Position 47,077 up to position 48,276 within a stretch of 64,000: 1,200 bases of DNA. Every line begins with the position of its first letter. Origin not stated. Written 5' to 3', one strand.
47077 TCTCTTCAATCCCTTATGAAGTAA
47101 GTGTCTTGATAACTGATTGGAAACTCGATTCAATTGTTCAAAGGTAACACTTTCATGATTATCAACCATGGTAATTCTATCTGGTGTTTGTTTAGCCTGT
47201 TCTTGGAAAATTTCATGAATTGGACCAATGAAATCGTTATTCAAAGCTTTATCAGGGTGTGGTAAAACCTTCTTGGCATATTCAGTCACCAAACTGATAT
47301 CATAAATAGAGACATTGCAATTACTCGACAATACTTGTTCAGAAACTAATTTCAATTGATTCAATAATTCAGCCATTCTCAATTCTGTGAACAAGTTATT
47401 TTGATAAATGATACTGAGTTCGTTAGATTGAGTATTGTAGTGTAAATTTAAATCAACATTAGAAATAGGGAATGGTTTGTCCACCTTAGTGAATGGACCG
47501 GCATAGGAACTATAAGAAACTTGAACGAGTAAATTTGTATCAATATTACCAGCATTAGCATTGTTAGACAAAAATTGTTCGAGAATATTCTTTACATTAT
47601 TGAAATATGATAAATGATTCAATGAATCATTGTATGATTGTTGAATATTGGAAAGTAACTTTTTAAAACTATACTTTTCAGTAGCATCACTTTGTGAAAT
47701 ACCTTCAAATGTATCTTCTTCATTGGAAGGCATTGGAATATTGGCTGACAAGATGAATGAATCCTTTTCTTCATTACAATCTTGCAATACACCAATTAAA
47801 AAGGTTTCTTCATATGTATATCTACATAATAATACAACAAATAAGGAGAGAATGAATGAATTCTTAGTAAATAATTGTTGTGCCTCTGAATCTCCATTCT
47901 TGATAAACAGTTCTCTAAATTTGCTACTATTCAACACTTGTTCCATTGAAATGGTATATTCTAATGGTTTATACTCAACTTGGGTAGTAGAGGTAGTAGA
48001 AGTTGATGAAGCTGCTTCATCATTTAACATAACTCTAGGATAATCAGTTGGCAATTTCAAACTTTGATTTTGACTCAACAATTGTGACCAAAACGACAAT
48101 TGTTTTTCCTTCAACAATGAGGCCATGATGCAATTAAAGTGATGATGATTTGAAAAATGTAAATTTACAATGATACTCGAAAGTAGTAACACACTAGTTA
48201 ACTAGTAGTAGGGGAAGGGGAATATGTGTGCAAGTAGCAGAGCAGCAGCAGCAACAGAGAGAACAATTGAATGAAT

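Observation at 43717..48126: Intact Lys2-type alpha-aminoadipate reductase (A-T-R) in a genome that also encodes cilium genes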

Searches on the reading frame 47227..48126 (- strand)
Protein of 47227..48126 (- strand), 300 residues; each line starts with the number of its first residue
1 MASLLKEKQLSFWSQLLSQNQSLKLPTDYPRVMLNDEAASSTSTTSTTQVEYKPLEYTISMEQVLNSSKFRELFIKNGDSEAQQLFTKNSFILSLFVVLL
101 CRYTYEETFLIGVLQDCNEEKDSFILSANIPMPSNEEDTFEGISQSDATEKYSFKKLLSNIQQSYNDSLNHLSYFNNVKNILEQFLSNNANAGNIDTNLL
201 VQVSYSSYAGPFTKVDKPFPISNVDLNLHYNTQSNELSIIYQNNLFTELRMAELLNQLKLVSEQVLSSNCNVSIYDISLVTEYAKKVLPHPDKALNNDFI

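Call 72: predict_structure(alignment_id=A1)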
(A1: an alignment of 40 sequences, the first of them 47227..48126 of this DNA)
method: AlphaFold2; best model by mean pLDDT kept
length: 300 residues; sequences in the alignment: 40
mean_pLDDT: 89.4   pTM: 0.89
mean pLDDT of the five models: 89.4, 88.4, 87.9, 87.5, 87.1
residues with pLDDT >= 90: 208; 70-90: 67; 50-70: 20; < 50: 5
segments of 3 or more residues with pLDDT < 50: 42-46
pLDDT, mean of each block of 10 residues (from residue 1): 91 91 84 65 57 95 98 97 97 98 94 86 93 87 77 96 96 92 91 81 95 84 93 97 95 98 96 95 90 75
secondary structure, 60 per line:
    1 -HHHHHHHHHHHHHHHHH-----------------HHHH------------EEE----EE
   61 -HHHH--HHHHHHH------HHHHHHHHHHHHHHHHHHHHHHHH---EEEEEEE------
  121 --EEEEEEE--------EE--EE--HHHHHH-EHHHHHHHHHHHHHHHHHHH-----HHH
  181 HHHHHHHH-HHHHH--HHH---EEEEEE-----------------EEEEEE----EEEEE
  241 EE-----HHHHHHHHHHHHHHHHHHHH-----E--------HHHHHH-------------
elements in order: H2-18 H36-39 E52-54 H62-65 H68-74 H81-104 E108-114 E123-129 H146-151 H154-172 H178-188 H190-194 E203-208 E226-231 E236-242 H248-267 H282-287

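Call 74: fold_search(model_id=the predicted structure, library=pdb)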
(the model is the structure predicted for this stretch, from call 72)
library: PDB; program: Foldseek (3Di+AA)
matches with E <= 10: 603; with E <= 0.001: 126
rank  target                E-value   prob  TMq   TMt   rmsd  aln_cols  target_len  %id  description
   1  6p3i                  4.5e-11  1.00  0.58  0.23   4.7       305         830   16  The structure of condensation and adenylation domains of teixobactin-producing nonribosomal peptide synthetase Txo1 seri (released 2019-06-05)
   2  6p4u                  1.4e-10  1.00  0.59  0.23   5.7       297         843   15  The structure of condensation and adenylation domains of teixobactin-producing nonribosomal peptide synthetase Txo1 seri (released 2019-06-12)
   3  6ozv                  1.7e-10  1.00  0.59  0.23   4.7       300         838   16  The structure of condensation and adenylation domains of teixobactin-producing nonribosomal peptide synthetase Txo1 seri (released 2019-05-29)
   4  6oyf                  2.6e-10  1.00  0.59  0.23   6.4       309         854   15  The structure of condensation and adenylation domains of teixobactin-producing nonribosomal peptide synthetase Txo1 seri (released 2019-05-29)
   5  8rz6_B                6.6e-10  1.00  0.56  0.40   6.9       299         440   14  SeMet derivative structure of the condensation domain TomBC from the Tomaymycin non-ribosomal peptide synthetase (released 2024-06-26)
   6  5u89_A                9.4e-10  1.00  0.60  0.19   5.7       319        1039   15  Crystal structure of a cross-module fragment from the dimodular NRPS DhbF (released 2017-05-10)
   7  4tx3_B                2.7e-09  1.00  0.59  0.40   6.5       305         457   16  Complex of the X-domain and OxyB from Teicoplanin Biosynthesis (released 2015-02-04)
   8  9a82_MODEL_1_A        3.4e-09  1.00  0.57  0.35   6.5       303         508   15  Tomaymycin NRPS system: complex of the substrate-loaded peptidyl-carrier-protein domain from the A module (APC (released 2024-06-21)
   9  2jgp                  3.6e-09  1.00  0.59  0.36   4.7       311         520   15  Structure of the TycC5-6 PCP-C bidomain of the tyrocidine synthetase TycC (released 2007-10-30)
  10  6p1j_A                3.6e-09  1.00  0.59  0.20   6.3       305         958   16  The structure of condensation and adenylation domains of teixobactin-producing nonribosomal peptide synthetase Txo2 se (released 2019-05-29)
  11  8qnf                  4.8e-09  1.00  0.57  0.40   6.7       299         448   14  Crystal structure of the Condensation domain TomBC from the Tomaymycin non-ribosomal peptide synthetase (released 2024-06-26)
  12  9be4_A                6.1e-09  1.00  0.56  0.11   5.9       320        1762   17  The post-condensation state of the dimodular NRPS protein LgrA (released 2024-11-20)
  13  6mg0_B                6.5e-09  1.00  0.59  0.12   5.3       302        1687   16  Crystal structure of a 5-domain construct of LgrA in the thiolation state (released 2019-11-20)
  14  8z0r_B                7.3e-09  1.00  0.57  0.40   5.8       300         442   14  Cryo-EM structure of tetramer HtmB2-CT (released 2025-03-19)
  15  8fx7_A                8.2e-09  1.00  0.57  0.35   5.2       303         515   16  Non-ribosomal PCP-C didomain (ester stabilised leucine) acceptor bound state (released 2023-06-21)
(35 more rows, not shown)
